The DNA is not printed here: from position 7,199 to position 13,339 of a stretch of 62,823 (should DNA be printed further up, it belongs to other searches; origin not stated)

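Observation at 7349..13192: Domain architecture of the 1,947-aa giant: PD-(D/E)xK-like core, proline-rich tether and a HerA/FtsK-like motor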

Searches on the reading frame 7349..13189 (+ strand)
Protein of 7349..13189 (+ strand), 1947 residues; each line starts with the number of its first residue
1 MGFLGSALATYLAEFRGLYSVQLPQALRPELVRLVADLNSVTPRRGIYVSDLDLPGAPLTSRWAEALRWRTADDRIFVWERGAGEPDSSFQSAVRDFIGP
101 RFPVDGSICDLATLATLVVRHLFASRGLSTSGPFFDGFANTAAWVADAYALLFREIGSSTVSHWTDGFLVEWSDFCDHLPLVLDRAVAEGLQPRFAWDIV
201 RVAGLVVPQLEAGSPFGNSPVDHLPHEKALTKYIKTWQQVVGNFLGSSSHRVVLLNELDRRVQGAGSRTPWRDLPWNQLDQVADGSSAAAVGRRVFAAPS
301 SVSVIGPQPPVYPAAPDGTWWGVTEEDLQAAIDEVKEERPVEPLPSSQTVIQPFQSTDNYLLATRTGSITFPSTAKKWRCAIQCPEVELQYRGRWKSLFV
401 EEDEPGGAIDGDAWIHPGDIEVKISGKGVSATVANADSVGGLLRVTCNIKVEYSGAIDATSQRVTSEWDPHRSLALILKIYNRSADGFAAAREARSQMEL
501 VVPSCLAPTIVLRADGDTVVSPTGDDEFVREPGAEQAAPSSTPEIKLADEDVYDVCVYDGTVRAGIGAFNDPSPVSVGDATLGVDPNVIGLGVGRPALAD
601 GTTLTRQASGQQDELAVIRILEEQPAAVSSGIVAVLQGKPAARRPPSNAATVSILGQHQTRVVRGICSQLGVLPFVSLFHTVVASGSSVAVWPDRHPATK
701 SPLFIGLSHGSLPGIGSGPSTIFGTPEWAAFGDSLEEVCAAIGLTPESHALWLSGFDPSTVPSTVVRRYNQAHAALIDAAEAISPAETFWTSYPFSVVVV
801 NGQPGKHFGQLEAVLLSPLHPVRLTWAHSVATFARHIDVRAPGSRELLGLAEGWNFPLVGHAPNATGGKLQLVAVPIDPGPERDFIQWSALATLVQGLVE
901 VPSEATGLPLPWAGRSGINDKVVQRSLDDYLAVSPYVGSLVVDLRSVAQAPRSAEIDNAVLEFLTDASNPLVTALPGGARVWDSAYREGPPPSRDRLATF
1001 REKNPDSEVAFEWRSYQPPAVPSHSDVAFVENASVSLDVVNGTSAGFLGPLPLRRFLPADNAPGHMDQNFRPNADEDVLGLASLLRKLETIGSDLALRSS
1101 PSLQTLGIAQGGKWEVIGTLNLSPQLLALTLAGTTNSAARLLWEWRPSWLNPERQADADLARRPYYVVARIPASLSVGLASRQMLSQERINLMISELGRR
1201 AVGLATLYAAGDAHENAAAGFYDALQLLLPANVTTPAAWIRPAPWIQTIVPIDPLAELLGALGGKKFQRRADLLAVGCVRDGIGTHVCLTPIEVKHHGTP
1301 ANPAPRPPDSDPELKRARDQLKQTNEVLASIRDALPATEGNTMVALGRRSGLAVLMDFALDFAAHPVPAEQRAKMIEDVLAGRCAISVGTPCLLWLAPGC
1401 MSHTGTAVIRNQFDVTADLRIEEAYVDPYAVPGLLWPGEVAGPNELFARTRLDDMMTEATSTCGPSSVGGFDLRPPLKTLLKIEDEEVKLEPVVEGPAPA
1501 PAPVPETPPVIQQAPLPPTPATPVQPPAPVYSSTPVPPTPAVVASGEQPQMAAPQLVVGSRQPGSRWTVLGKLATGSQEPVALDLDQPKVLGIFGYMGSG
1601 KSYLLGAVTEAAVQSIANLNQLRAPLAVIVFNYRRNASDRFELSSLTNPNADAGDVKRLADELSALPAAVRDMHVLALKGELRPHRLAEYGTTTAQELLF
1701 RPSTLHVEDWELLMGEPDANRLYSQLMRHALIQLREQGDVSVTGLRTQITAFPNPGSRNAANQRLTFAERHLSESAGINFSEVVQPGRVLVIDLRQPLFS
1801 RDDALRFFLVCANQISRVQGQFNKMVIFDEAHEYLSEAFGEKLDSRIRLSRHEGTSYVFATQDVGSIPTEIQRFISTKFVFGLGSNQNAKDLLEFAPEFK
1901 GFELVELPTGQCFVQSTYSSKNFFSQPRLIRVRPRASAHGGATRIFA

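Call 4: search_protein_families(library=pfam, proteins=[window:7349-13189:+], max_evalue=0.01)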
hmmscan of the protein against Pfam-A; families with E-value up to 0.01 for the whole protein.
window:7349-13189:+ (1947 aa): 1 family
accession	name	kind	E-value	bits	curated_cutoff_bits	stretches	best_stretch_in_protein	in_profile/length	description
PF12846.13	AAA_10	-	0.00021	20.9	27.5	1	1819-1918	237-343/362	AAA-like domain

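Call 5: search_protein_families(library=padloc, proteins=[window:7349-13189:+], max_evalue=0.01)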
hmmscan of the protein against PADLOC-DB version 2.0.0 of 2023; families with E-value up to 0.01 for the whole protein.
window:7349-13189:+ (1947 aa): 2 families
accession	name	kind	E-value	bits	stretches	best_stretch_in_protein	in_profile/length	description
PDLC04140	mad8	-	5.2e-19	66.9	1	1568-1943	4-310/314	mads_8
PDLC01055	HerA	-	0.0027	14.6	0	1781-1882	376-482/532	Type III coevolved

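Call 6: search_protein_families(library=ncbifam, proteins=[window:7349-13189:+], max_evalue=0.01)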
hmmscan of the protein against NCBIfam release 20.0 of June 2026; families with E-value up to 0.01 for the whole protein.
window:7349-13189:+ (1947 aa): 1 family
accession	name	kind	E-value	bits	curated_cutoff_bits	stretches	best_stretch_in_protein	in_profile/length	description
TIGR03925.1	T7SS_EccC_b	equivalog_domain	0.0012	17.3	346.55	1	1562-1665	335-433/564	type VII secretion protein EccCb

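Call 8: search_solved_structures(query=window:7349-13189:+, max_evalue=1)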
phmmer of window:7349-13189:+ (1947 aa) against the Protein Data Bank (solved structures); distinct sequences matched with E-value up to 1: 0.

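Call 10: find_homologous_proteins(query=window:7349-13189:+)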
Query window:7349-13189:+ (1947 aa): 7 proteins with E <= 0.001 among 8000 candidates.
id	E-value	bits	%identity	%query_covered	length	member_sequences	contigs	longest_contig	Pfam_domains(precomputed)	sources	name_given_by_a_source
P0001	0.0e+0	4432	100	100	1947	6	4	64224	-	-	-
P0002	0.0e+0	3052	71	97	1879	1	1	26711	-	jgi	jgi:hypothetical protein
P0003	0.0e+0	2708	61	100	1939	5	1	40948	-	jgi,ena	-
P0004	0.0e+0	2473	57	100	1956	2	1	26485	-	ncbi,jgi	-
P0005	0.0e+0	1621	44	100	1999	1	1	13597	-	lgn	-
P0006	0.0e+0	1596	43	100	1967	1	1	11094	-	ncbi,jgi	jgi:hypothetical protein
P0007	0.0e+0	1576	42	100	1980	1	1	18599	-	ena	-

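Call 15: find_encoding_contigs(protein=P0003, flank=10000, max_places=2)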
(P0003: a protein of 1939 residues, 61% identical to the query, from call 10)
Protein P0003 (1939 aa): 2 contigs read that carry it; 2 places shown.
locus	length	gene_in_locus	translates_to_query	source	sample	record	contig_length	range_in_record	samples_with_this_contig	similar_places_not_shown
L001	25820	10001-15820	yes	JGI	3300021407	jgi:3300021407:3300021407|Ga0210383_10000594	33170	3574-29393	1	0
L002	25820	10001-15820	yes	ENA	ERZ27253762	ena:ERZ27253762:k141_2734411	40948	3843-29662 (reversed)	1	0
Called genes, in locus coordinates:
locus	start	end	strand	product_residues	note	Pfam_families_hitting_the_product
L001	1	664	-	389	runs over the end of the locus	PF20691:TAGT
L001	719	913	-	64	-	-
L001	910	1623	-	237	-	-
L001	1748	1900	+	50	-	-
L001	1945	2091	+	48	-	-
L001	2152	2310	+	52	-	-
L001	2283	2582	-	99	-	-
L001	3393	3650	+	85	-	-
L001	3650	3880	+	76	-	-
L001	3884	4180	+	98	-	-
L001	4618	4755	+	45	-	-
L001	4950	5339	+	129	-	PF00145:DNA_methylase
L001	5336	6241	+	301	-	PF00145:DNA_methylase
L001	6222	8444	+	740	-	-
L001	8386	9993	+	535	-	-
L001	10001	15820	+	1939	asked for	-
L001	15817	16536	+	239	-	PF00730:HhH-GPD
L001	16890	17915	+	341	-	-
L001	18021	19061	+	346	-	PF14175:YaaC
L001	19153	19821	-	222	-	PF02586:SRAP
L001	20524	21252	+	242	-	-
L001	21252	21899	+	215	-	-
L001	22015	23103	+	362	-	-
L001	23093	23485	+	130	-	-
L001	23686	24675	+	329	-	-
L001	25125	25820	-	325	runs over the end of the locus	PF13020:NOV_C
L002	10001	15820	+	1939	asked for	-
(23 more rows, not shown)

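Call 16: find_encoding_contigs(protein=P0007, flank=10000, max_places=2)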
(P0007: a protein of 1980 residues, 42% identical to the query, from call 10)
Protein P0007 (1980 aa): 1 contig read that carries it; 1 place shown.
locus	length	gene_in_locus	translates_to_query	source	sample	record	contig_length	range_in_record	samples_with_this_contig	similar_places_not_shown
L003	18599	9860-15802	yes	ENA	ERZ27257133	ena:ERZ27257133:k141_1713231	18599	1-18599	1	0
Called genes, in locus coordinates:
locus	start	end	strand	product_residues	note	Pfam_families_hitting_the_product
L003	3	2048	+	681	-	?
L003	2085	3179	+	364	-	PF01380:SIS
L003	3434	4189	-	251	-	-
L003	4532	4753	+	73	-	PF12728:HTH_17, PF13384:HTH_23 (weak)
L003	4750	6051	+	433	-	PF00145:DNA_methylase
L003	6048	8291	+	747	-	-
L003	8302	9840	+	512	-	-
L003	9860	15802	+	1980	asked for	-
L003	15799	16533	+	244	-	PF00730:HhH-GPD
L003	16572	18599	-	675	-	?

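Call 17: search_protein_families(library=pfam, proteins=[L003:15799-16530:+, L003:6048-8288:+, L003:8302-9837:+, L001:6222-8441:+, L001:8386-9990:+], max_evalue=0.1)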
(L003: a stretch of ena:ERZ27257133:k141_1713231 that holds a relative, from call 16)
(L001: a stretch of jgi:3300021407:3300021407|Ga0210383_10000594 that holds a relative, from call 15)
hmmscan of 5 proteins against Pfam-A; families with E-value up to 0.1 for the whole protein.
L003:15799-16530:+ (244 aa): 4 families
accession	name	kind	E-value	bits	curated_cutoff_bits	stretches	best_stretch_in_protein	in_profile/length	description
PF00730.31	HhH-GPD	-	4e-11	43.7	26.2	1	58-174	2-90/108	HhH-GPD superfamily base excision DNA repair protein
PF00633.29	HHH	-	0.00036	20.7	24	1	123-150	3-30/30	Helix-hairpin-helix motif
PF10576.14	EndIII_4Fe-2S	-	0.0016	19.1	20.5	1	213-229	1-17/17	Iron-sulfur binding domain of endonuclease III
PF21056.3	ZSWIM1-3_RNaseH-like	-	0.052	13.9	27.2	1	59-94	75-110/128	Zinc finger SWIM domain-containing protein 1/3, RNaseH-like domain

L003:6048-8288:+ (747 aa): 1 family
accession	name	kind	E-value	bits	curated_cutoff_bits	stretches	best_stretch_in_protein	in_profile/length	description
PF19121.6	DUF5805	-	0.038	14.8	28.5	0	479-528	8-50/67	Family of unknown function (DUF5805)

L003:8302-9837:+ (512 aa): 0 families

L001:6222-8441:+ (740 aa): 0 families

L001:8386-9990:+ (535 aa): 0 families

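Call 18: find_encoding_contigs(protein=P0004, flank=10000, max_places=2)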
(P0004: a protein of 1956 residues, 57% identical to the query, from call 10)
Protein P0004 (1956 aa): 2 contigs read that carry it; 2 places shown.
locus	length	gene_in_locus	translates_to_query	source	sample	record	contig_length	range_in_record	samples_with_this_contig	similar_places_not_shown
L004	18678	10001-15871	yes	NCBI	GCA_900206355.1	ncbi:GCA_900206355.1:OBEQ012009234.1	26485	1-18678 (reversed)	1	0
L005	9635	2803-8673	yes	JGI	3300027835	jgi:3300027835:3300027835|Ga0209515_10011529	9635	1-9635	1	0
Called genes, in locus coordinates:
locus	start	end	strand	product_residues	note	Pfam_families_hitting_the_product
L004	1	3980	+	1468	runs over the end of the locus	-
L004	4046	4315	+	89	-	-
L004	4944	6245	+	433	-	PF00145:DNA_methylase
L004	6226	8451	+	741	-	-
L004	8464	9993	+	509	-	-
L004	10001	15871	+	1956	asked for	-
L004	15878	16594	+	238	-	PF00730:HhH-GPD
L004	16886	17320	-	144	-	PF00383:dCMP_cyt_deam_1, PF14437:MafB19-deam, PF14439:Bd3614-deam (weak)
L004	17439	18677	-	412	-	?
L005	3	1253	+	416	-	?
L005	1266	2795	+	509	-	-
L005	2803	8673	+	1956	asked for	-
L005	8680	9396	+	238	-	PF00730:HhH-GPD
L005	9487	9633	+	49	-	?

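Call 19: find_encoding_contigs(protein=P0005, flank=10000, max_places=2)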
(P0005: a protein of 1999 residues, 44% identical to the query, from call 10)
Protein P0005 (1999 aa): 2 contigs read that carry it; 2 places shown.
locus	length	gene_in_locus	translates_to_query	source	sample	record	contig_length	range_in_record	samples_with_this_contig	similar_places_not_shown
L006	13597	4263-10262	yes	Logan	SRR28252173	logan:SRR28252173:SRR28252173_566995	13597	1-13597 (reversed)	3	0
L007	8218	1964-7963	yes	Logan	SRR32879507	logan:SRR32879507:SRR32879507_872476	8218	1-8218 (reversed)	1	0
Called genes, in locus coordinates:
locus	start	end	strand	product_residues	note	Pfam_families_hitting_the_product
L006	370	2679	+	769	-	-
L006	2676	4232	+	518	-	-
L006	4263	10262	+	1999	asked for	-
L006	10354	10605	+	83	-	-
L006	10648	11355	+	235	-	PF00730:HhH-GPD, PF00633:HHH (weak)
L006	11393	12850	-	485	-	PF00145:DNA_methylase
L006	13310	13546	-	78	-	-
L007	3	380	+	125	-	?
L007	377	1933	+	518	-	-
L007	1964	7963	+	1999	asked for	-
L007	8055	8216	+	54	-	?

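Call 23: find_encoding_contigs(protein=P0002, flank=10000, max_places=2)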
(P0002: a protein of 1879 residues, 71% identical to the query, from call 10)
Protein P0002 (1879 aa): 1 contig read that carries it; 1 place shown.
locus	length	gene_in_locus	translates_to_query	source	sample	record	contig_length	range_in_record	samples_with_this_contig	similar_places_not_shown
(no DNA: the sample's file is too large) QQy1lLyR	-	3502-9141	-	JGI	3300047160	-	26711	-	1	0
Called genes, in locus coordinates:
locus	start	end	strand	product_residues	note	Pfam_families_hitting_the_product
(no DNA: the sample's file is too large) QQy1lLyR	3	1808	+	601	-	?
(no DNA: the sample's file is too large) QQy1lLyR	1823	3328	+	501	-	-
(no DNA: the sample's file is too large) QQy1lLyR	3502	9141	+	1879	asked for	-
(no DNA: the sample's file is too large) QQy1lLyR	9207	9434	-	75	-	-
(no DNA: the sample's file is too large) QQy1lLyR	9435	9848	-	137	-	-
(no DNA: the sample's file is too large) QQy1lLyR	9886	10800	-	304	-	PF01135:PCMT, PF08242:Methyltransf_12 (faint), PF08241:Methyltransf_11 (weak), PF13649:Methyltransf_25 (weak)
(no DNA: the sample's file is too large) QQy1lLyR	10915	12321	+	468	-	PF05598:DUF772, PF01609:DDE_Tnp_1 (weak)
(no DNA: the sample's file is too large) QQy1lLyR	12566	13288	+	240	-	-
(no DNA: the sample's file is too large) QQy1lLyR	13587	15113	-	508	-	-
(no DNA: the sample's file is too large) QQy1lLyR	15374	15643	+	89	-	-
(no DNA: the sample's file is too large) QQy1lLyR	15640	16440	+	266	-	PF08401:ArdcN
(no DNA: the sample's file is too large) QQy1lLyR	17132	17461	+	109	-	-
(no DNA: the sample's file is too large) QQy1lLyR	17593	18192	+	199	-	-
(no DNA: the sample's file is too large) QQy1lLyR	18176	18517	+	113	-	PF01022:HTH_5 (weak), PF13601:HTH_34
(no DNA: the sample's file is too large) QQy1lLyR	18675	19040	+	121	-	-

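Call 24: find_encoding_contigs(protein=P0006, flank=10000, max_places=2)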
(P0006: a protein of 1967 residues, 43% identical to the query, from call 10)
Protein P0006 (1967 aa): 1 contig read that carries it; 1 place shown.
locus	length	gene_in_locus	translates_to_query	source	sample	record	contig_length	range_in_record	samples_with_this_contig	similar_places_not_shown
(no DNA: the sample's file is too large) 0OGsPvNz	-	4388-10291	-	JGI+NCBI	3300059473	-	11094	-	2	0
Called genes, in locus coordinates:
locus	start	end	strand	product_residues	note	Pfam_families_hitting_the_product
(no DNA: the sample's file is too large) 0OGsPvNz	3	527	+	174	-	?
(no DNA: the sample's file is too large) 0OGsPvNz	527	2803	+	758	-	-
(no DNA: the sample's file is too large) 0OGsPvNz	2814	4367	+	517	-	-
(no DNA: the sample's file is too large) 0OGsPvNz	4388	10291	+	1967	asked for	-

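Call 25: find_encoding_contigs(protein=P0001, flank=10000, max_places=4)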
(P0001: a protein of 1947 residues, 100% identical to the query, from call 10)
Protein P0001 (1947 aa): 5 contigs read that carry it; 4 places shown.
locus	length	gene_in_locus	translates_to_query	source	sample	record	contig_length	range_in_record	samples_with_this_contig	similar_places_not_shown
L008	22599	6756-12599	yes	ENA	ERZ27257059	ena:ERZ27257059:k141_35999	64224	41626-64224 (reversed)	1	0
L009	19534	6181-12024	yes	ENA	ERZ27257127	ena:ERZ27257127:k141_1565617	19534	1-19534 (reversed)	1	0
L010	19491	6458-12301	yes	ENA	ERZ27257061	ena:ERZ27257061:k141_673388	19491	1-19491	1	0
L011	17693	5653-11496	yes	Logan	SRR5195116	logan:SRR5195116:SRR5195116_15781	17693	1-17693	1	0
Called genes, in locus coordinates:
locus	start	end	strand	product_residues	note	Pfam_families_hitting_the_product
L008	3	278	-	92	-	?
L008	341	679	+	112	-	-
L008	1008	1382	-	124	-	-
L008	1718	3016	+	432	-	PF00145:DNA_methylase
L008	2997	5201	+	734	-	-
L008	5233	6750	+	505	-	-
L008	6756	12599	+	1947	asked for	-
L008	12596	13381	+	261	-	PF00730:HhH-GPD, PF00633:HHH (weak)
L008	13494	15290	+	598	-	PF00004:AAA (weak), PF07728:AAA_5, PF28529:McrB_lid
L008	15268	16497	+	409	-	PF10117:McrBC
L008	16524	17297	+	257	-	-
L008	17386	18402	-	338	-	PF20796:PDDEXK_13 (faint), PF22558:REase-ARP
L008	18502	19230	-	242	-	PF01790:LGT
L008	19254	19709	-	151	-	PF03713:DUF305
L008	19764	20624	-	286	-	PF07987:DUF1775, PF13474:SnoaL_3, PF14534:DUF4440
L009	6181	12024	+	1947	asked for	-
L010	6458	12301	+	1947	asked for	-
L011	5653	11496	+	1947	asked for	-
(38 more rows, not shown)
